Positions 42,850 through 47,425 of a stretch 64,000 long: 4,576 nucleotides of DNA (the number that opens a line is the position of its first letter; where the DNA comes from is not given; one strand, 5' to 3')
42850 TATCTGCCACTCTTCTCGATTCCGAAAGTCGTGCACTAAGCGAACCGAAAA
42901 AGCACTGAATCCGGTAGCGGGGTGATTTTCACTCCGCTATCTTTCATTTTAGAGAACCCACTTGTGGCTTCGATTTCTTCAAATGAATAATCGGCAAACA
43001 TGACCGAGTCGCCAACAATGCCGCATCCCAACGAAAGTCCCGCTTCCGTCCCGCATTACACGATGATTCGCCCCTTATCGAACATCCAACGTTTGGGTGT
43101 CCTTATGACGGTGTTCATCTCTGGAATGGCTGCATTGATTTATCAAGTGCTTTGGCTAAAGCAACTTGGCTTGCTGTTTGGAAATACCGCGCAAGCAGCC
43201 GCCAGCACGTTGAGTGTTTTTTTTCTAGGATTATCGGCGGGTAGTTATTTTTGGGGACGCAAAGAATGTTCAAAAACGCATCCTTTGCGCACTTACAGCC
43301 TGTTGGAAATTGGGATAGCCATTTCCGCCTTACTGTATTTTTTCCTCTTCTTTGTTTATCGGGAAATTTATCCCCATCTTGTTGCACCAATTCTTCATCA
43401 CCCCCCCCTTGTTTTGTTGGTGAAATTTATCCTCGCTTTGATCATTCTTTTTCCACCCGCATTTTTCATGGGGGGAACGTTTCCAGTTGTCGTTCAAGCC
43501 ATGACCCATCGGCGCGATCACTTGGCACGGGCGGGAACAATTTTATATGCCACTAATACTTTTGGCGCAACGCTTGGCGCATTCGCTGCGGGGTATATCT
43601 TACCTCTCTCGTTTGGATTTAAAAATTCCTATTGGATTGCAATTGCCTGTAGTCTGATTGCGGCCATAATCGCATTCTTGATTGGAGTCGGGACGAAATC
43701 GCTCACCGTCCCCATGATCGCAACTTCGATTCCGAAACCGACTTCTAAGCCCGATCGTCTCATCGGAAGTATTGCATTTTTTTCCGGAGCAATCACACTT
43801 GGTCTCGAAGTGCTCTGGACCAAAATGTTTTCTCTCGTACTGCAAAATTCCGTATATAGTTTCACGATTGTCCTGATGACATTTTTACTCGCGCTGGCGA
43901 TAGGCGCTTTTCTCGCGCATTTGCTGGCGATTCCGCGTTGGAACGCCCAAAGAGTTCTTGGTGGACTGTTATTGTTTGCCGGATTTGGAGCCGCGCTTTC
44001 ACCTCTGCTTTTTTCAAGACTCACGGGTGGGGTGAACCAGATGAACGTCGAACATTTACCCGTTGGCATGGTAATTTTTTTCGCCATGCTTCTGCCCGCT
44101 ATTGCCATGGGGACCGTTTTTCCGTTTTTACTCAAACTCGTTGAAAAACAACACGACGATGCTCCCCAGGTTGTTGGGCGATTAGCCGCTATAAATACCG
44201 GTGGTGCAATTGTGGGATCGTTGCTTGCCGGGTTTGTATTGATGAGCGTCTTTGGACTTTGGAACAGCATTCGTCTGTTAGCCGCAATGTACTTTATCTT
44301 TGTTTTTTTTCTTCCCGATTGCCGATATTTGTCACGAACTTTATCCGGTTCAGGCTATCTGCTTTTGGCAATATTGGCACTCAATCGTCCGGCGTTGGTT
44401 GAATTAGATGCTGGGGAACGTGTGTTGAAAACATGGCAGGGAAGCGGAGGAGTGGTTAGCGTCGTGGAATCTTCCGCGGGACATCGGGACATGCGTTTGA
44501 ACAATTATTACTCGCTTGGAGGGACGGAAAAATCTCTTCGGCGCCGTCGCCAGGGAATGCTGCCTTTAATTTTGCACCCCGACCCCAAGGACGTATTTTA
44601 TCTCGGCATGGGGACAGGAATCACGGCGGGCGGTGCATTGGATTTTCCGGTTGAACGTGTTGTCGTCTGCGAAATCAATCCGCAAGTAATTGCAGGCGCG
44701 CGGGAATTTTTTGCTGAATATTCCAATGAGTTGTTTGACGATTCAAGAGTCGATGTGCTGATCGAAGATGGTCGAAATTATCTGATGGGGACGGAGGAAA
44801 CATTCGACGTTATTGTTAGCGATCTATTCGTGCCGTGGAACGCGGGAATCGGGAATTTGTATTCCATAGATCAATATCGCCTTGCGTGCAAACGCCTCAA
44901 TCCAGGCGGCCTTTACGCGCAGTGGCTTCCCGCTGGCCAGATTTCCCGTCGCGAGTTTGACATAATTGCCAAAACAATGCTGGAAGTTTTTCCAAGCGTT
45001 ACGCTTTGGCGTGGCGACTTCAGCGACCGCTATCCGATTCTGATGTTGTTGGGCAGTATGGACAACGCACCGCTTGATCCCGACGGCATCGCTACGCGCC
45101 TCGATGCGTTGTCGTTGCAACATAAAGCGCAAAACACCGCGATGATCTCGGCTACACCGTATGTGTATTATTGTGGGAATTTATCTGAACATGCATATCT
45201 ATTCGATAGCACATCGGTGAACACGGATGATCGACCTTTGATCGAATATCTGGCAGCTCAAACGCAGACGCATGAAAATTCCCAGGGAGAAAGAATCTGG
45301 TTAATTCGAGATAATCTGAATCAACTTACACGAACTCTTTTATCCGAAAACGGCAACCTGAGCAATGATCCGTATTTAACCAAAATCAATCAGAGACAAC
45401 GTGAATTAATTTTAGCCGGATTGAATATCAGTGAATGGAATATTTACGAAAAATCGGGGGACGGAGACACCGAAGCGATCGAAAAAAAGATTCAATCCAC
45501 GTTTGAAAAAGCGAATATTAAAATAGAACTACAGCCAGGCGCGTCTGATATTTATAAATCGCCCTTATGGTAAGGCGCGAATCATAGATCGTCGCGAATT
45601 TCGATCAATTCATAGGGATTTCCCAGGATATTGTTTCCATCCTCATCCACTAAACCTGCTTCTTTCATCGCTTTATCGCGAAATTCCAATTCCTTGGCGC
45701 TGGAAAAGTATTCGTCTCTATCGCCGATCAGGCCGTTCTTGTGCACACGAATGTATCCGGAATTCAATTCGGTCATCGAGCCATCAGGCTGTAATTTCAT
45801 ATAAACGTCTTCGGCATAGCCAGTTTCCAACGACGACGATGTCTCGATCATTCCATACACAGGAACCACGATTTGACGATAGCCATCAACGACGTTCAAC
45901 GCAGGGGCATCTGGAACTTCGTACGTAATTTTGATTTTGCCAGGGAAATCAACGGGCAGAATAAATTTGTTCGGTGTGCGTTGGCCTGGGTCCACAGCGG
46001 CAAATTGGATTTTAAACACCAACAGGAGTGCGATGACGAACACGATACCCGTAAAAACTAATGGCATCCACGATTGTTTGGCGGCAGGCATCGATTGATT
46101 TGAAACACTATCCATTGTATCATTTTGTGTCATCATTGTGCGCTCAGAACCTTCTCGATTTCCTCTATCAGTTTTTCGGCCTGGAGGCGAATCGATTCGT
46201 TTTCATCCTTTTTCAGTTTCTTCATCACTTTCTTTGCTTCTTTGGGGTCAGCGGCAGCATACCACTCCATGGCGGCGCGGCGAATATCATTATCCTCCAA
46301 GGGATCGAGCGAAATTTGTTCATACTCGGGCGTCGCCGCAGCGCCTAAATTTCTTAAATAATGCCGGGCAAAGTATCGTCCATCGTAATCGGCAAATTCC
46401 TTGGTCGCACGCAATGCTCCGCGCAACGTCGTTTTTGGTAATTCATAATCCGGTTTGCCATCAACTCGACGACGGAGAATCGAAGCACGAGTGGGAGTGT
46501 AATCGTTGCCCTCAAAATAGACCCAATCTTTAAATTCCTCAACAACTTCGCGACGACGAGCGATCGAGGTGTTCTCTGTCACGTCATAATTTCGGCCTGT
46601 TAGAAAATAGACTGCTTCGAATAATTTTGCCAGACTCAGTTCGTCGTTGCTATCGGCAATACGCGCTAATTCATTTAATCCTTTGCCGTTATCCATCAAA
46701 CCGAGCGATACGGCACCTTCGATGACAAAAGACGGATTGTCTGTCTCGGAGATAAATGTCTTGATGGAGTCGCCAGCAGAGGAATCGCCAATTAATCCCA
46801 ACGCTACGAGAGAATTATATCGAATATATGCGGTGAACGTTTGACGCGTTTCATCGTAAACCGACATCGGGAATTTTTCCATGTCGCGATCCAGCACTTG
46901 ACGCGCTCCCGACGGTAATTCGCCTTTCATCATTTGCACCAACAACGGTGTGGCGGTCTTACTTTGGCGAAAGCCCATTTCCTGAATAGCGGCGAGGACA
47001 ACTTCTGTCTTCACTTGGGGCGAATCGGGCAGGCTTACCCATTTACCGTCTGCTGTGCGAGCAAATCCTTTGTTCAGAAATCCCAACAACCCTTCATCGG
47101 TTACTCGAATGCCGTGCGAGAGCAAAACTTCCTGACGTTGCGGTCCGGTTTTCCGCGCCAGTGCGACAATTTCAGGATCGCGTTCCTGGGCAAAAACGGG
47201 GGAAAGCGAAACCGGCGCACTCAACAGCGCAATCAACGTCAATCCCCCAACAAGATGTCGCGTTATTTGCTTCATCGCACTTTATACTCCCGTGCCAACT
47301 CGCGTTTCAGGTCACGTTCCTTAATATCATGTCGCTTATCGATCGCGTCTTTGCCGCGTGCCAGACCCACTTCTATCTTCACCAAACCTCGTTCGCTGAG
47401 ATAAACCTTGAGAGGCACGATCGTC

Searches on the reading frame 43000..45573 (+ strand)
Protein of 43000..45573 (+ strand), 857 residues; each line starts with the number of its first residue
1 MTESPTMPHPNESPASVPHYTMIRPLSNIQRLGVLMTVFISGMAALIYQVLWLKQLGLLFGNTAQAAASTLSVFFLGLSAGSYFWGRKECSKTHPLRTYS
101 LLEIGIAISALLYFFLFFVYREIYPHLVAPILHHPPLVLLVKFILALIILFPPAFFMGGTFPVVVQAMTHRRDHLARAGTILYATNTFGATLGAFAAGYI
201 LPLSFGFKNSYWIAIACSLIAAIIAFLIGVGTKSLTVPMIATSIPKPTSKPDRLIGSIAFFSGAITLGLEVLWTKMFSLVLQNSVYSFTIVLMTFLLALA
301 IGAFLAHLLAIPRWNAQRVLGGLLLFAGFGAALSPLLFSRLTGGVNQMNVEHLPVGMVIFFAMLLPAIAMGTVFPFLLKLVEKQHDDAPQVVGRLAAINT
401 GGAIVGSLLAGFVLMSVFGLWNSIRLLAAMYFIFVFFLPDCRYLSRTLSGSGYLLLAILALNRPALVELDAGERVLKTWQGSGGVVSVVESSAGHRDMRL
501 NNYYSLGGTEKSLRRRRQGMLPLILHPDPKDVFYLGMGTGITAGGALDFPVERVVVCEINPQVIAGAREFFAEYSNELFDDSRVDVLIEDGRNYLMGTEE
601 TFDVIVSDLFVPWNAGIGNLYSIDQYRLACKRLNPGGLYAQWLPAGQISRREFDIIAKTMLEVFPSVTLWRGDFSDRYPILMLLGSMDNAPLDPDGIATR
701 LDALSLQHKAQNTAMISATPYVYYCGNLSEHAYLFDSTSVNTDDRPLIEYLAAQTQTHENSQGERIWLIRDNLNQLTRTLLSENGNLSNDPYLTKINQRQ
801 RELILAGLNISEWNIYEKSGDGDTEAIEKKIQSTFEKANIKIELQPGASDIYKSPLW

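Call 54: search_protein_families(library=pfam, proteins=[window:43000-45573:+], max_evalue=0.00001)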
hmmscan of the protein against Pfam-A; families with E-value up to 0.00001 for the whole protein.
window:43000-45573:+ (857 aa): 2 families
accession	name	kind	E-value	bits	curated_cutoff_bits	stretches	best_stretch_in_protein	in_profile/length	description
PF01564.23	Spermine_synth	-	4e-18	66.1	22.9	1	521-667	11-156/186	Spermine/spermidine synthase domain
PF07690.21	MFS_1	-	1.9e-07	30.8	33.4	0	36-381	3-319/347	Major Facilitator Superfamily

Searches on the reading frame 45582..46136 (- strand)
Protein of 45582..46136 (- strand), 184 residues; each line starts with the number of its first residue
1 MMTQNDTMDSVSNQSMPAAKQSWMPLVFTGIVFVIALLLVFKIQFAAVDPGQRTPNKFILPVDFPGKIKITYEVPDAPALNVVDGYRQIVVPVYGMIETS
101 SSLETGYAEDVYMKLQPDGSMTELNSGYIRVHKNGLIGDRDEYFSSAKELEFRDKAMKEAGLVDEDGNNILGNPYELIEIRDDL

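Call 54: search_protein_families(library=pfam, proteins=[window:45582-46136:-], max_evalue=0.00001)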
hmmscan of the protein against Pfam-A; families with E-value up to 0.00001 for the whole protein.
window:45582-46136:- (184 aa): 1 family
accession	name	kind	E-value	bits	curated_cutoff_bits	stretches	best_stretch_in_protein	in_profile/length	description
PF20862.2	DUF6843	-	4.6e-14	52.7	27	1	52-158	1-107/110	Family of unknown function (DUF6843)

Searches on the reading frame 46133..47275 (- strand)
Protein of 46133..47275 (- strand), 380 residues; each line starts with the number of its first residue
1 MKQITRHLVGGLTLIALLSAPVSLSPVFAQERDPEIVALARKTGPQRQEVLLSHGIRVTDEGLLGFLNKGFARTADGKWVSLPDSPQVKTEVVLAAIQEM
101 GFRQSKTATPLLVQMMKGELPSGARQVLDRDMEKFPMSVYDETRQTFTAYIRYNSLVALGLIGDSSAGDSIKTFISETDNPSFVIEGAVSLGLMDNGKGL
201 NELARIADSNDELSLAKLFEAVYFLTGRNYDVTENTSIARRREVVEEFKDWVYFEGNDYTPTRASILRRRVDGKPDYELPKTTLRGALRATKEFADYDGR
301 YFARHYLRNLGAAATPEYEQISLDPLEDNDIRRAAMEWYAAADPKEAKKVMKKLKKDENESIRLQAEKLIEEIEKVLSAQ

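Call 54: search_protein_families(library=pfam, proteins=[window:46133-47275:-], max_evalue=0.00001)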
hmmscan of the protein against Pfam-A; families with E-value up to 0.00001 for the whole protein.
window:46133-47275:- (380 aa): 1 family
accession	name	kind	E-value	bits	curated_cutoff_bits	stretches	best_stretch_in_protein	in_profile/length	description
PF13646.12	HEAT_2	-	2.5e-08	34.5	27.7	0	149-211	14-76/88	HEAT repeats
